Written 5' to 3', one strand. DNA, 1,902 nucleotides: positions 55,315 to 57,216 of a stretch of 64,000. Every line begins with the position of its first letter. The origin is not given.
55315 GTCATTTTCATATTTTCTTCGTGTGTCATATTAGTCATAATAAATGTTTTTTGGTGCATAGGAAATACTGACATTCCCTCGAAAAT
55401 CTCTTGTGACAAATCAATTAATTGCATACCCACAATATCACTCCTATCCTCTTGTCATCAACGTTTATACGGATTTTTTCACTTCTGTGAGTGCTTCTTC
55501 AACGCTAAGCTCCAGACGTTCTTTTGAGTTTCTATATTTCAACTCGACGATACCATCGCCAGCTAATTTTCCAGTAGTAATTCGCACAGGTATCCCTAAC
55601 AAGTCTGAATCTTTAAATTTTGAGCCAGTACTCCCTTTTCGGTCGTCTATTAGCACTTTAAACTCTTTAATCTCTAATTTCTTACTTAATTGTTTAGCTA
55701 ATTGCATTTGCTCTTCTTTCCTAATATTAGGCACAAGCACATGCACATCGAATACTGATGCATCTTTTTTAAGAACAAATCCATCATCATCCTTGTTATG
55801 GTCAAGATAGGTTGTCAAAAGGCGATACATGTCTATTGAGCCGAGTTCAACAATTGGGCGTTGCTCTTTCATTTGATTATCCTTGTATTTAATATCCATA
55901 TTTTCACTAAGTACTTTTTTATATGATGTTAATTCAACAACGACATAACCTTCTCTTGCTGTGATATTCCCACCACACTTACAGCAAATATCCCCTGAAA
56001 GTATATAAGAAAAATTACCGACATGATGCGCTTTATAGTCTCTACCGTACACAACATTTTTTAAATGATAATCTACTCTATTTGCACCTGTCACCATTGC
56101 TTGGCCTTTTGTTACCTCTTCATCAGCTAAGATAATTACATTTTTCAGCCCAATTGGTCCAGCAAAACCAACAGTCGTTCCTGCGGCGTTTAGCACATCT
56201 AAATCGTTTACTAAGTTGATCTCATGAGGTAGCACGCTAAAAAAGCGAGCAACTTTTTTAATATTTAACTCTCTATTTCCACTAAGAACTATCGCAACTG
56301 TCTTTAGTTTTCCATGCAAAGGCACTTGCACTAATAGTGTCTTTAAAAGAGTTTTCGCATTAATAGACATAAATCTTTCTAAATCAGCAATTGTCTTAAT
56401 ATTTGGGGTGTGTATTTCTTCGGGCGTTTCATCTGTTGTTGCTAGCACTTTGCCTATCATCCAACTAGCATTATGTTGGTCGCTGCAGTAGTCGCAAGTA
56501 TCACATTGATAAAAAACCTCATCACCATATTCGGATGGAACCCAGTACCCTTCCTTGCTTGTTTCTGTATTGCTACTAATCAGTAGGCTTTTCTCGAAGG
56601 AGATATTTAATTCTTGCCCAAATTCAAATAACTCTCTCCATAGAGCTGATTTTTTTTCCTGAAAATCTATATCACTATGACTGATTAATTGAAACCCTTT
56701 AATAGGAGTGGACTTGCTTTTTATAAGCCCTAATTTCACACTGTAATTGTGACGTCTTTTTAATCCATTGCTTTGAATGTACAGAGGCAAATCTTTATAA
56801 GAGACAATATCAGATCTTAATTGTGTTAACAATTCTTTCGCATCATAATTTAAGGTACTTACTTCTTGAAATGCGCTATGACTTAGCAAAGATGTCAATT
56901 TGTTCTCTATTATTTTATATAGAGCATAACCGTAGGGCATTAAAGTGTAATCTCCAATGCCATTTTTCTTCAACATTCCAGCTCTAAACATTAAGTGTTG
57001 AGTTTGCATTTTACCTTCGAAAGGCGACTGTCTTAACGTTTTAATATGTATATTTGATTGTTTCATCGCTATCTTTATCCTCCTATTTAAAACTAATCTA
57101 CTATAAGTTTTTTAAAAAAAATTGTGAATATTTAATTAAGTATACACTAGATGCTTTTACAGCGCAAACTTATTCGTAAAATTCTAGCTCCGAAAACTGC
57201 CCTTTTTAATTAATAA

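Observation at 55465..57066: Intact full-length ProRS paralog with eroded class-II catalytic motifs but preserved-looking INS editing and anticodon-binding domains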

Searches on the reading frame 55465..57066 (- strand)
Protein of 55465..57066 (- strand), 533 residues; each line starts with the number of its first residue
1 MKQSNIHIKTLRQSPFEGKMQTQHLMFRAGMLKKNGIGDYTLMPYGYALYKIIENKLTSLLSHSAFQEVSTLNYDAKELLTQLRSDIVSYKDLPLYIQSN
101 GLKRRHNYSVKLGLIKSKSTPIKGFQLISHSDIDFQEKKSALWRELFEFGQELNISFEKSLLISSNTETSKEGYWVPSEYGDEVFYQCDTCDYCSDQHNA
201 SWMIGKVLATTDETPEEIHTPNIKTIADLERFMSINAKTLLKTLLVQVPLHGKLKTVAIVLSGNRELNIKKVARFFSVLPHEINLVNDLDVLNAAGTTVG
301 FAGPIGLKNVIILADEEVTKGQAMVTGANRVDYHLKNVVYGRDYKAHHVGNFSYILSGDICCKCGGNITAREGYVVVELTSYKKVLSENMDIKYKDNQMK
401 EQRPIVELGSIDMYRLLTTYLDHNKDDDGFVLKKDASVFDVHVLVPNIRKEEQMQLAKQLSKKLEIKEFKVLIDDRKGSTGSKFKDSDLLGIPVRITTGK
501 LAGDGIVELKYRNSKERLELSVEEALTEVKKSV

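Call 3: search_protein_families(library=pfam, proteins=[window:55465-57066:-], max_evalue=1)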
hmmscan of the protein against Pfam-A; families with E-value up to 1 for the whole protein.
window:55465-57066:- (533 aa): 3 families
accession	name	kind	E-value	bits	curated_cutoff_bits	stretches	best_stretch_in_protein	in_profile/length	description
PF04073.20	tRNA_edit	-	8.3e-18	65.1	25.5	1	220-338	1-116/123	Aminoacyl-tRNA editing domain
PF03129.25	HGTP_anticodon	-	2e-16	60.4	21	1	441-531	2-93/94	Anticodon binding domain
PF00587.30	tRNA-synt_2b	-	0.00011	22.7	29.3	1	383-424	138-179/179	tRNA synthetase class II core domain (G, H, P, S and T)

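Call 4: search_protein_families(library=ncbifam, proteins=[window:55465-57066:-], max_evalue=1)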
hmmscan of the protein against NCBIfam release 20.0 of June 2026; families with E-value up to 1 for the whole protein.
window:55465-57066:- (533 aa): 14 families
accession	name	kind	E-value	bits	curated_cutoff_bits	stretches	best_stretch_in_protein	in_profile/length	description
NF006625.0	PRK09194.1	equivalog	1.8e-80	271.4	558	2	78-529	112-558/559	proline--tRNA ligase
TIGR00409.1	proS_fam_II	equivalog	3.9e-55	187.8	306.7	2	78-527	112-563/568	proline--tRNA ligase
NF008979.1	PRK12325.1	exception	1.5e-31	109.7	550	2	372-529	278-436/437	proline--tRNA ligase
TIGR00408.1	proS_fam_I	equivalog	3.4e-13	49.3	437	1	390-532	235-380/475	proline--tRNA ligase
NF003068.0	PRK03991.1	equivalog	5.7e-08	31.6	484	1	388-532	443-591/613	threonine--tRNA ligase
NF003211.1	PRK04173.1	equivalog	1.3e-06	27.6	312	1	383-524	302-449/454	glycine--tRNA ligase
TIGR00389.1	glyS_dimeric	equivalog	2.5e-06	26.3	243.3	1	372-531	398-563/565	glycine--tRNA ligase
TIGR00418.1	thrS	equivalog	1.4e-05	24.3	383.65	1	386-532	422-564/565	threonine--tRNA ligase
TIGR00011.1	YbaK_EbsC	equivalog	4.9e-05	23.1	153.25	1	233-323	35-121/152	Cys-tRNA(Pro) deacylase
NF007951.0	PRK10670.1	equivalog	0.0028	17.6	243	1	231-311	35-112/159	Cys-tRNA(Pro)/Cys-tRNA(Cys) deacylase YbaK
NF011500.0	PRK14938.1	equivalog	0.006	15.6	362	1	397-531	233-365/387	Ser-tRNA(Thr) hydrolase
NF041162.2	encap_f2a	equivalog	0.062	12.4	380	1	394-465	41-113/295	family 2A encapsulin nanocompartment shell protein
NF058526.1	Thoeris_type3_ThcB4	equivalog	0.12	11.2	220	1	449-486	135-172/375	Thoeris type III anti-phage system protein ThcB4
NF047519.1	LIC_11366_fam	subfamily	0.13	12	300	1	55-126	59-131/239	LIC_11366 family protein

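Call 5: search_solved_structures(query=window:55465-57066:-, max_evalue=0.01, show_alignments=2)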
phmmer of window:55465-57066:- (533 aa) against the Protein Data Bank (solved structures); distinct sequences matched with E-value up to 0.01: 11.
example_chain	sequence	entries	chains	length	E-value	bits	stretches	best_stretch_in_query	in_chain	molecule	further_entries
5znj_A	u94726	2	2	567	2.2e-55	191.4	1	77-529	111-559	Proline--tRNA ligase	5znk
2j3l_A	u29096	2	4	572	4.9e-43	150.7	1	78-525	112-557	PROLYL-TRNA SYNTHETASE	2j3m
5ucm_A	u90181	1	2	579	6.5e-34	120.6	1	77-527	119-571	Proline--tRNA ligase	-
8w8j_A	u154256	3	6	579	6.5e-34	120.6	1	77-527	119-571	Proline--tRNA ligase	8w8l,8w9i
2i4l_A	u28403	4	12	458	1.3e-13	53.6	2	411-524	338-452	Proline-tRNA ligase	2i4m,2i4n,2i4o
1nj8_A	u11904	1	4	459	2.9e-06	29.3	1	417-528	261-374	Proline-tRNA Synthetase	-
1nj1_A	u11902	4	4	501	4.1e-06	28.9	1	415-532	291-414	Proline-tRNA Synthetase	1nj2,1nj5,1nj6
1h4q_A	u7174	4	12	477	0.00071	21.5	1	389-521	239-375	PROLYL-TRNA SYNTHETASE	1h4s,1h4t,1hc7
4twa_A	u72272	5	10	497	0.0049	18.7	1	423-530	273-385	Proline--tRNA ligase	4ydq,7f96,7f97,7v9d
6t7k_A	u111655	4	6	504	0.005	18.7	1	423-530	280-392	Proline--tRNA ligase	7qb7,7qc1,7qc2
4ncx_A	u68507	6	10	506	0.0051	18.7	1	423-530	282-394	Proline--tRNA ligase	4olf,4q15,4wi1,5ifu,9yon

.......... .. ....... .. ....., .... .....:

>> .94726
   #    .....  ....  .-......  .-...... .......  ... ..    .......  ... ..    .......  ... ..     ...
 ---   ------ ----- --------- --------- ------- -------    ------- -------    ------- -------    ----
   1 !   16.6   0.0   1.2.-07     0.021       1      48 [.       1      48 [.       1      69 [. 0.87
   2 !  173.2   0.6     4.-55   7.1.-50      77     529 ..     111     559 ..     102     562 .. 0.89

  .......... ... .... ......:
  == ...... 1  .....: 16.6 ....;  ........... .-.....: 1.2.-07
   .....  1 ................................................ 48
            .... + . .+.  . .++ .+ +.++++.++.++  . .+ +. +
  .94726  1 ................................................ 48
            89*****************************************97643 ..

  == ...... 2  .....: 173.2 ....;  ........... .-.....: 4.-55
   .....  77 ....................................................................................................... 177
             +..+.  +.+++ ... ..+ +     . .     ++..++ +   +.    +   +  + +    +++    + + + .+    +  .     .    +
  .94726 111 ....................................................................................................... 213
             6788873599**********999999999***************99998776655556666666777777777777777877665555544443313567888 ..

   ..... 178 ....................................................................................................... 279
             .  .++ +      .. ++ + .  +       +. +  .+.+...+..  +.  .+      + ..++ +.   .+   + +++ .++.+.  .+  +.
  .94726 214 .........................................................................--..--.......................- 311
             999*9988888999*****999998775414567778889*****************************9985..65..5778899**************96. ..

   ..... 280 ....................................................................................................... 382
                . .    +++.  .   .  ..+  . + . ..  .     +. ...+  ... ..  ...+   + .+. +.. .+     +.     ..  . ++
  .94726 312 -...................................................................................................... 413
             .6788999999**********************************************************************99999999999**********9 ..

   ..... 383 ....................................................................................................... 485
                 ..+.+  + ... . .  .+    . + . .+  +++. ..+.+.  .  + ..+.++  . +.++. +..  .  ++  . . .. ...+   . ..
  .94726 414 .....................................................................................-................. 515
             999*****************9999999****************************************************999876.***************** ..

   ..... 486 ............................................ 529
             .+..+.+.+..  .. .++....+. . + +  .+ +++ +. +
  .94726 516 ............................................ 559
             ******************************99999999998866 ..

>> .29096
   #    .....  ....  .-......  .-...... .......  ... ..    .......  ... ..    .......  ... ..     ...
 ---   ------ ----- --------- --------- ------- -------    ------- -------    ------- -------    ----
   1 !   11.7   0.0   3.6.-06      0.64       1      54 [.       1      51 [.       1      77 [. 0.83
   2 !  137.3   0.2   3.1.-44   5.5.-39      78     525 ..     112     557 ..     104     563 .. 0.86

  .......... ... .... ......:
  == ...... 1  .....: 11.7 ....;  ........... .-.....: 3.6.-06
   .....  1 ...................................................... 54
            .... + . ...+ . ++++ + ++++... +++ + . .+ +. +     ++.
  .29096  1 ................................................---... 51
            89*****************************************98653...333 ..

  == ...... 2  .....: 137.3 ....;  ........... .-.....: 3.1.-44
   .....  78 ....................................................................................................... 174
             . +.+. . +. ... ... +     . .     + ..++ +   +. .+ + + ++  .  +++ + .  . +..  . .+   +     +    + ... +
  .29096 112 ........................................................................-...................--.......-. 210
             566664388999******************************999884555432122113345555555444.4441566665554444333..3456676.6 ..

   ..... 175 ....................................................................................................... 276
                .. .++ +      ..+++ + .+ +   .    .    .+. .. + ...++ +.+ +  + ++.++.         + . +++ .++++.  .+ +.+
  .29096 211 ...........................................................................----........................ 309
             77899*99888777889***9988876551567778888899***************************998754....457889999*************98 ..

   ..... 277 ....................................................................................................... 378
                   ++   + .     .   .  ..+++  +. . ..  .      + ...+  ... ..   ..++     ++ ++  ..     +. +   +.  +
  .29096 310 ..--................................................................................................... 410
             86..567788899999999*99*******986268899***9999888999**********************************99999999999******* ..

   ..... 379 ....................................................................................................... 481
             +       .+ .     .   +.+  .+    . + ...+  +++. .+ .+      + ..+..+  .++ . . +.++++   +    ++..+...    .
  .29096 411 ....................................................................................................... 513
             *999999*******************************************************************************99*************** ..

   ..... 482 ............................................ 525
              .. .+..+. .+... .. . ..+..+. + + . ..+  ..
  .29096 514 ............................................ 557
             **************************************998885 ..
